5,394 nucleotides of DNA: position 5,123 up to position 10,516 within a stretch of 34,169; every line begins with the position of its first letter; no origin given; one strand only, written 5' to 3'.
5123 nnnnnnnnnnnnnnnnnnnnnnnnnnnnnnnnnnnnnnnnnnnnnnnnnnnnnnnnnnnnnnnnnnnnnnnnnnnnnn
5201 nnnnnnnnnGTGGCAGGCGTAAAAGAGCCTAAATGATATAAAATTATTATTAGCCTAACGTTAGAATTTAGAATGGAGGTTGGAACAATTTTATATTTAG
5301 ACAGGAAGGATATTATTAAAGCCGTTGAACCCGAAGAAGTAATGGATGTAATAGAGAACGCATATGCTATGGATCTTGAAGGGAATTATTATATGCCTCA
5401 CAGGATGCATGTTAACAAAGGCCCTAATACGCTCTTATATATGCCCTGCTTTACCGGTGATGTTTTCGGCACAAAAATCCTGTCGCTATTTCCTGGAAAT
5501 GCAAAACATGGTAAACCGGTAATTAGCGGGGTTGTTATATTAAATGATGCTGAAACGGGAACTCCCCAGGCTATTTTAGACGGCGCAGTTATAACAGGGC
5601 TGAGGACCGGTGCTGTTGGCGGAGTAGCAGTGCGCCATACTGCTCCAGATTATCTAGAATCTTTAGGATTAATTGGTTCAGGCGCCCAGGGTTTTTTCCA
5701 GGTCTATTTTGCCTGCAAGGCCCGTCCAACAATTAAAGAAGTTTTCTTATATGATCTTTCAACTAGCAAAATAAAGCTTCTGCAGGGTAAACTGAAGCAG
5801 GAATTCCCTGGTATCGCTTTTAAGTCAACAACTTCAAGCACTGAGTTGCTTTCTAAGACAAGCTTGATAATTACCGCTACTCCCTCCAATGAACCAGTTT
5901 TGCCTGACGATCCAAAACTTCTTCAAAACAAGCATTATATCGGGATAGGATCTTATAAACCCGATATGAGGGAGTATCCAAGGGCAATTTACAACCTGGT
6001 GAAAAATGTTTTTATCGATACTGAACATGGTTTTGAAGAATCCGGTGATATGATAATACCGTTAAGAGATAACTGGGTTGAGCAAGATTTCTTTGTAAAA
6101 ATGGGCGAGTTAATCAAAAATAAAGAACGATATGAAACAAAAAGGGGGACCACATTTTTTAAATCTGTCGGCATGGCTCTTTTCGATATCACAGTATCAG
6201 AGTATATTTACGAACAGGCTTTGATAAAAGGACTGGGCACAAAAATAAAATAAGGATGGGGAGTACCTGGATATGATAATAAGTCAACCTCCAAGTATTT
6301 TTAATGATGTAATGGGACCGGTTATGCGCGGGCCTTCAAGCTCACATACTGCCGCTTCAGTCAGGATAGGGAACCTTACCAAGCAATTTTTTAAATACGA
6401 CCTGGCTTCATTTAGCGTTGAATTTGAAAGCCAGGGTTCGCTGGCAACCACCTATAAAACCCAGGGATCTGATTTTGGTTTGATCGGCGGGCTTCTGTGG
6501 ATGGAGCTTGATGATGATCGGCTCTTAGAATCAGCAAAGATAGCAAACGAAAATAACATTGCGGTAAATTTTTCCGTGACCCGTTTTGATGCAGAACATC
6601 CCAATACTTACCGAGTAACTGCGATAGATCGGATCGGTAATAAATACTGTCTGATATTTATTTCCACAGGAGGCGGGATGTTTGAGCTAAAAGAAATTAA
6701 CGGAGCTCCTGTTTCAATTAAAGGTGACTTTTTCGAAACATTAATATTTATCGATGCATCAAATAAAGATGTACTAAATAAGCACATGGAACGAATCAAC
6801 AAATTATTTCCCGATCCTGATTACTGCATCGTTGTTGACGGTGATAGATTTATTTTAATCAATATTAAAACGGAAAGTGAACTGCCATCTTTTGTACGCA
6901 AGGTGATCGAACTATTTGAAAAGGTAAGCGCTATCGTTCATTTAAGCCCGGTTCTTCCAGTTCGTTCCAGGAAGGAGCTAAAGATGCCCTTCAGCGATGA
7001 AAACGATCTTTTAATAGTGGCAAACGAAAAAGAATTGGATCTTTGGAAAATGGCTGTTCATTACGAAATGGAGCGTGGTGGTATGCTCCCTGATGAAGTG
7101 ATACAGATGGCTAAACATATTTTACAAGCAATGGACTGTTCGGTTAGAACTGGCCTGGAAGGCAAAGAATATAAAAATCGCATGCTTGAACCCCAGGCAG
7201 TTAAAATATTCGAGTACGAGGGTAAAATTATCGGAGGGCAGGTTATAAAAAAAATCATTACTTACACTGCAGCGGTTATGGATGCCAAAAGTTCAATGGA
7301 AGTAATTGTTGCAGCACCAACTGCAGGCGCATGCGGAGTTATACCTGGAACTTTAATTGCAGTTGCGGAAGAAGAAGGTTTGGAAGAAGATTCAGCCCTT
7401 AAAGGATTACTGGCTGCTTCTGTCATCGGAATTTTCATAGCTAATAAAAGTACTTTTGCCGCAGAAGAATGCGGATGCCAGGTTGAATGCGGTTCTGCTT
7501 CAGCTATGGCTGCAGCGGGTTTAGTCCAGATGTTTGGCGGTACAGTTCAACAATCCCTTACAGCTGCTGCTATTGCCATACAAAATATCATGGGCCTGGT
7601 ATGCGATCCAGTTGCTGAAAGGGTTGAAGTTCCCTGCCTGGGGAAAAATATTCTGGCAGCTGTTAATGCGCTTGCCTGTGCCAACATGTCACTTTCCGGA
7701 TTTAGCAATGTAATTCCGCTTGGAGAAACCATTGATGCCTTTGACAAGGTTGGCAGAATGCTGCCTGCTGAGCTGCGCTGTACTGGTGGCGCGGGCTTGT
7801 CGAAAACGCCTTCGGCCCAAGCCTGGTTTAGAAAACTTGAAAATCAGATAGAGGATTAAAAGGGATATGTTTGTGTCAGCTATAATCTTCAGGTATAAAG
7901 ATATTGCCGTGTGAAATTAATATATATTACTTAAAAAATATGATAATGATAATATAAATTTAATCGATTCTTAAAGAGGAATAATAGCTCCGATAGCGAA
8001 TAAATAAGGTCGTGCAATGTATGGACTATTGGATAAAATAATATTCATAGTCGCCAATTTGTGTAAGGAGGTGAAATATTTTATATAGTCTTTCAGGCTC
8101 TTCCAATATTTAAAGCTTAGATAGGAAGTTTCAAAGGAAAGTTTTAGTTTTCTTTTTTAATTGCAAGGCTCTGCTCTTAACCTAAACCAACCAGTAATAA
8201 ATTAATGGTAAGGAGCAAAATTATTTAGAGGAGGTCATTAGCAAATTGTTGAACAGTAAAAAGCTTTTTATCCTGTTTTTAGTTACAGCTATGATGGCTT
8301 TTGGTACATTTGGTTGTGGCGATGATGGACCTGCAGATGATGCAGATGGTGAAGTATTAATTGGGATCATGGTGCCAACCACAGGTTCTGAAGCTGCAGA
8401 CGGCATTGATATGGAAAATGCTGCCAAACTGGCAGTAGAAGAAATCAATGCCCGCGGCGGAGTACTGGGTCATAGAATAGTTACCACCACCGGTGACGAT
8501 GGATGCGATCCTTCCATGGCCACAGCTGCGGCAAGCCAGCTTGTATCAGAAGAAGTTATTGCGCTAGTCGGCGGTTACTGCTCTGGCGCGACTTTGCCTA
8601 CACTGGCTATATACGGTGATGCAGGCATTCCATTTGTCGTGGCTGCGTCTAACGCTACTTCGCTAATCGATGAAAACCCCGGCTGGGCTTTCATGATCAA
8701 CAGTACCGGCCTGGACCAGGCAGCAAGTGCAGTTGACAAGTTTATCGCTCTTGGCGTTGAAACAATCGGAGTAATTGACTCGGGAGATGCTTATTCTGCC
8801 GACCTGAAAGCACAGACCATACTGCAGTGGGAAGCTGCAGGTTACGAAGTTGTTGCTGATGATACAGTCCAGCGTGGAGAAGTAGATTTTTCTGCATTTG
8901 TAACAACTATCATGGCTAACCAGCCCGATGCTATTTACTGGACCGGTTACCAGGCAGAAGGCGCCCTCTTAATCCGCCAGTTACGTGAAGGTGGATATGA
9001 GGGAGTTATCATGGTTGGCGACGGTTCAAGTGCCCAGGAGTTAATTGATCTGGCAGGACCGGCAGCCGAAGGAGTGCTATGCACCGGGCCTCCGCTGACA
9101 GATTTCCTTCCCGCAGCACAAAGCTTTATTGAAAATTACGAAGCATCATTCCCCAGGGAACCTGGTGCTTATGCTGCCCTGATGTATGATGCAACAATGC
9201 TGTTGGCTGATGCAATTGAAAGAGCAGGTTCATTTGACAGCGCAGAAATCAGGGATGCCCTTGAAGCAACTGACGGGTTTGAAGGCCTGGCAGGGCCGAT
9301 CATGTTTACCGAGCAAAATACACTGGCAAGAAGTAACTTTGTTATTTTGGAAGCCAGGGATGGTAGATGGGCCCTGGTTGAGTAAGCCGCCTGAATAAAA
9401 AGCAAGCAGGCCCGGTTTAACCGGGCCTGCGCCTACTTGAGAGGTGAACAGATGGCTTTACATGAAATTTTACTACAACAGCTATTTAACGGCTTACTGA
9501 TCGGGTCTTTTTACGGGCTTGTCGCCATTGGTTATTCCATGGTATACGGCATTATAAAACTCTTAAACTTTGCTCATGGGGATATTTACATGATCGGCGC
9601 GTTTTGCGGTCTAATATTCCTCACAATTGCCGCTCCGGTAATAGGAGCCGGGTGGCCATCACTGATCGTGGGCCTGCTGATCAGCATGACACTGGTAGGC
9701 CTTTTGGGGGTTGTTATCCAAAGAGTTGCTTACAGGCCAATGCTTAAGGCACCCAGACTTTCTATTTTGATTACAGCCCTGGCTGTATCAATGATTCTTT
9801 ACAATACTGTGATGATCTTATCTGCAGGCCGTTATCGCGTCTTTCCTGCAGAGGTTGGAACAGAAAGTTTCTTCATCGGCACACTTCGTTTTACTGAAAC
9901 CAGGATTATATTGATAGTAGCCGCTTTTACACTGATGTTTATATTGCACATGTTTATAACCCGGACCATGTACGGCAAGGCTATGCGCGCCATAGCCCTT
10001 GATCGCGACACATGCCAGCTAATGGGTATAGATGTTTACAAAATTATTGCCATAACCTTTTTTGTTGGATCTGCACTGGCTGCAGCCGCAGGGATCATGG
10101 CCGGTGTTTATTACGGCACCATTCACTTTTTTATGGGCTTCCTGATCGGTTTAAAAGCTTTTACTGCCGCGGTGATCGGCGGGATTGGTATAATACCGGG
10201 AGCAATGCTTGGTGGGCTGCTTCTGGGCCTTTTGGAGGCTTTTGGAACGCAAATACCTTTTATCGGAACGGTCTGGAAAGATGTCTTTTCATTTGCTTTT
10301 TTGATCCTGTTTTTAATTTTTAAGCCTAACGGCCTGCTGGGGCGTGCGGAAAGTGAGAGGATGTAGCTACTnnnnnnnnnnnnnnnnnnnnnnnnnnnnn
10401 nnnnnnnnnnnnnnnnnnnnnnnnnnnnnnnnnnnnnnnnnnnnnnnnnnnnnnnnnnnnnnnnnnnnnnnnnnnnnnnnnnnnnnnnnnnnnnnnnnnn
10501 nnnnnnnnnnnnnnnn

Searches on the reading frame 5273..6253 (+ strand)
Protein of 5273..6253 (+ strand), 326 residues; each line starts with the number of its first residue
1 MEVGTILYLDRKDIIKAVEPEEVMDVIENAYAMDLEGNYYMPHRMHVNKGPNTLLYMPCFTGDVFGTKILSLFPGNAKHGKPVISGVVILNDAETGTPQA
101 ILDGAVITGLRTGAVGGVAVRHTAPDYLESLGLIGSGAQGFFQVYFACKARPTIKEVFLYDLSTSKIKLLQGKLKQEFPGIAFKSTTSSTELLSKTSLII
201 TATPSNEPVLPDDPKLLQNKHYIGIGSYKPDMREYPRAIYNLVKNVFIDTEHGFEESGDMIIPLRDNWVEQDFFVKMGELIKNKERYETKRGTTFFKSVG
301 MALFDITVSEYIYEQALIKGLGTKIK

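Call 7: search_protein_families(library=pfam, proteins=[window:5273-6253:+], max_evalue=0.00001)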
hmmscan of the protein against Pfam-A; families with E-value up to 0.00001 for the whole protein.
window:5273-6253:+ (326 aa): 1 family
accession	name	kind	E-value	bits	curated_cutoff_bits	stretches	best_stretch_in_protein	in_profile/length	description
PF02423.21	OCD_Mu_crystall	-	2.6e-46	158.5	24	1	13-317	10-311/314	Ornithine cyclodeaminase/mu-crystallin family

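Call 57: search_protein_families(library=ncbifam, proteins=[window:5273-6253:+], max_evalue=1e-10)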
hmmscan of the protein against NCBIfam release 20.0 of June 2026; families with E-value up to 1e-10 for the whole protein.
window:5273-6253:+ (326 aa): 13 families
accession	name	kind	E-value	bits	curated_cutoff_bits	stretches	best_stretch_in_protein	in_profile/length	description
NF006379.0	PRK08618.1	equivalog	2.5e-59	201.2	417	1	7-326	2-325/326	ornithine cyclodeaminase family protein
TIGR03944.1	dehyd_SbnB_fam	equivalog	6.5e-45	153.6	326.9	1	7-325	2-324/327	2,3-diaminopropionate biosynthesis protein SbnB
NF005603.0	PRK07340.1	equivalog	8.3e-44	150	266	1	8-312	6-299/307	delta(1)-pyrroline-2-carboxylate reductase family protein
NF004793.0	PRK06141.1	equivalog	3.5e-43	147.8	322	1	7-316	2-311/314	bifunctional Delta(1)-pyrroline-2-carboxylate/Delta(1)-piperideine-2-carboxylate reductase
TIGR02371.1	ala_DH_arch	equivalog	4.2e-43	147.7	409.15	1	6-326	2-323/325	alanine dehydrogenase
NF045512.1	PyrPipCarbRedLhpI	equivalog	1.9e-28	99.5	400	1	11-310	5-291/298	bifunctional Delta(1)-pyrroline-2-carboxylate/Delta(1)-piperideine-2-carboxylate reductase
NF006141.0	PRK08291.1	equivalog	2.2e-26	92.6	408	1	22-324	21-327/330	cyclodeaminase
NF005762.1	PRK07589.1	equivalog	1.4e-24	86.7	350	1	45-325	47-318/334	ornithine cyclodeaminase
NF045643.1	ImmsucRedBhcD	equivalog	1.6e-24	86.8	500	1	62-325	61-319/321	iminosuccinate reductase BhcD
NF005296.0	PRK06823.1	equivalog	1.7e-24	86.4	438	1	60-315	59-312/315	ornithine cyclodeaminase family protein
NF004848.0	PRK06199.1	subfamily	1.4e-21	77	362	1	52-209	76-236/379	tyramine oxidase subunit B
TIGR02992.1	ectoine_eutC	equivalog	4.3e-21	75.3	471.65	1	13-321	8-321/326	ectoine utilization protein EutC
NF005011.0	PRK06407.1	subfamily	3.4e-12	46.2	337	1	6-309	2-292/302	ornithine cyclodeaminase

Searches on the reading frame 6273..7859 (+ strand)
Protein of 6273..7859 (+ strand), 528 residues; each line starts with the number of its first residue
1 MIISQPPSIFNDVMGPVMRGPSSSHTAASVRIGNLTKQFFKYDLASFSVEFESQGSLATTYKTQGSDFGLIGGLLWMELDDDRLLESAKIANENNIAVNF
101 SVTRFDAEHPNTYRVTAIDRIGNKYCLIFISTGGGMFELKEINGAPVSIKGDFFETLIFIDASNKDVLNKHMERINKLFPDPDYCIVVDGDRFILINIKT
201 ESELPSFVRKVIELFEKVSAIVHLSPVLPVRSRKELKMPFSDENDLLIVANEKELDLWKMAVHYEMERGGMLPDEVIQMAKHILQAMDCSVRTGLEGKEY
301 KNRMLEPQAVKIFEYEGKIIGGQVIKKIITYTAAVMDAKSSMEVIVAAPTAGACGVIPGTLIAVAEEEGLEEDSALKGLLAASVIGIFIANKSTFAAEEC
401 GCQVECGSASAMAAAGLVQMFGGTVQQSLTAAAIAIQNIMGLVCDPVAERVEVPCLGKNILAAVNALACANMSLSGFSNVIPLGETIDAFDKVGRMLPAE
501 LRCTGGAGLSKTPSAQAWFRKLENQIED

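Call 7: search_protein_families(library=pfam, proteins=[window:6273-7859:+], max_evalue=0.00001)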
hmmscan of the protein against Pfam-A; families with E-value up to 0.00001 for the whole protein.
window:6273-7859:+ (528 aa): 2 families
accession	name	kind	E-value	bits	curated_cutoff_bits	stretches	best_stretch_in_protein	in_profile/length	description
PF03313.21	SDH_alpha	-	2.4e-66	224.5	26.4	1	252-509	1-259/260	Serine dehydratase alpha chain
PF03315.21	SDH_beta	-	6.7e-07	30.2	26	0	19-136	10-149/155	Serine dehydratase beta chain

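Call 57: search_protein_families(library=ncbifam, proteins=[window:6273-7859:+], max_evalue=1e-10)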
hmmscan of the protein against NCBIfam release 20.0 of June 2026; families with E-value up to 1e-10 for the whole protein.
window:6273-7859:+ (528 aa): 5 families
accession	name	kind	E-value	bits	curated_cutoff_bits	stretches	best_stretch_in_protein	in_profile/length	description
TIGR00718.1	sda_alpha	equivalog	1.2e-70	237.9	243.2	1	244-521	6-285/300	L-serine ammonia-lyase, iron-sulfur-dependent, subunit alpha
TIGR00720.1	sda_mono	equivalog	3.1e-40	138.5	345.1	1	234-511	164-448/450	L-serine ammonia-lyase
TIGR00719.1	sda_beta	equivalog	2.8e-33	115.4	161.2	1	9-158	6-153/208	L-serine ammonia-lyase, iron-sulfur-dependent subunit beta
NF011614.0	PRK15040.1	equivalog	1.2e-29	103.7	873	1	323-509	259-447/454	L-serine ammonia-lyase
NF011598.0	PRK15023.1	equivalog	1.1e-28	100.4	942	1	239-510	170-448/454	L-serine ammonia-lyase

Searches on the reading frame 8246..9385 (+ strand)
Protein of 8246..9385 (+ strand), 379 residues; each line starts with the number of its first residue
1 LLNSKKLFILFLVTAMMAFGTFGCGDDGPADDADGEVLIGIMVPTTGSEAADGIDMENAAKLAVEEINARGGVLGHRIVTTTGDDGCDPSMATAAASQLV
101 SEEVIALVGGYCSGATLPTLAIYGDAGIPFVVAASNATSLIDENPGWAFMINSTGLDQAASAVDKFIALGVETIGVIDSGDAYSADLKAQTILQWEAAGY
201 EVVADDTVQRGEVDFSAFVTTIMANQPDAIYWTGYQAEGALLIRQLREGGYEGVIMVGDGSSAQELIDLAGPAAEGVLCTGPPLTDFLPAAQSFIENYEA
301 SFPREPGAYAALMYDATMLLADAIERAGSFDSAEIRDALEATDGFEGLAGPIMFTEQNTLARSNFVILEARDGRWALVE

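Call 7: search_protein_families(library=pfam, proteins=[window:8246-9385:+], max_evalue=0.00001)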
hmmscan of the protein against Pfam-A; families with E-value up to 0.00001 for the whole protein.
window:8246-9385:+ (379 aa): 3 families
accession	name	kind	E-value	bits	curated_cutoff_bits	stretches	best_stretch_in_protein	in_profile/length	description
PF13458.12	Peripla_BP_6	-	3.1e-67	228.1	31.7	1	37-373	2-342/343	Periplasmic binding protein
PF01094.35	ANF_receptor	-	1.4e-20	74.1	25.4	1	56-369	2-349/353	Receptor family ligand binding region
PF13433.12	Peripla_BP_5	-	3.5e-19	69.6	27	2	39-113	3-78/363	Periplasmic binding protein domain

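Call 57: search_protein_families(library=ncbifam, proteins=[window:8246-9385:+], max_evalue=1e-10)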
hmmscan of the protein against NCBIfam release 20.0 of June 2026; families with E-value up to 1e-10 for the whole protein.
window:8246-9385:+ (379 aa): 3 families
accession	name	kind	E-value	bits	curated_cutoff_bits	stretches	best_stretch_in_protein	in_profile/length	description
NF011933.0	PRK15404.1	subfamily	4.8e-55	187.1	477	1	35-369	25-359/370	high-affinity branched-chain amino acid ABC transporter substrate-binding protein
TIGR03407.1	urea_ABC_UrtA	exception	5.3e-15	55.2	492.75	1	38-376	2-346/361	urea ABC transporter substrate-binding protein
TIGR03669.1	urea_ABC_arch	equivalog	7.8e-14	51.4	494.8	1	39-358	3-324/375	urea ABC transporter substrate-binding protein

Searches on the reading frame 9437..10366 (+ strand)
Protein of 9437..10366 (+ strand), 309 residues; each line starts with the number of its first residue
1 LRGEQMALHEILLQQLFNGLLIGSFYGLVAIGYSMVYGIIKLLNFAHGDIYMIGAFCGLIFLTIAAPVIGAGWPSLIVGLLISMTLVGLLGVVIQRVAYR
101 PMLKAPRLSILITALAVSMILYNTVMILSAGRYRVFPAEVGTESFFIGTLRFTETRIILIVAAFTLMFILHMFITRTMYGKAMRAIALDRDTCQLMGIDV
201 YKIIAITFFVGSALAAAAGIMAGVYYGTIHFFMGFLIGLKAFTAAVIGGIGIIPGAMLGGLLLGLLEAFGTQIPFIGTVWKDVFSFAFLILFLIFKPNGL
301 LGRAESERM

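Call 7: search_protein_families(library=pfam, proteins=[window:9437-10366:+], max_evalue=0.00001)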
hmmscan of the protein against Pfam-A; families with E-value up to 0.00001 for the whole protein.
window:9437-10366:+ (309 aa): 1 family
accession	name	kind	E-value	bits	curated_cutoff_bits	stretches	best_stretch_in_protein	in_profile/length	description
PF02653.21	BPD_transp_2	-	2.6e-40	138.7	26.8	1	16-293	2-269/269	Branched-chain amino acid transport system / permease component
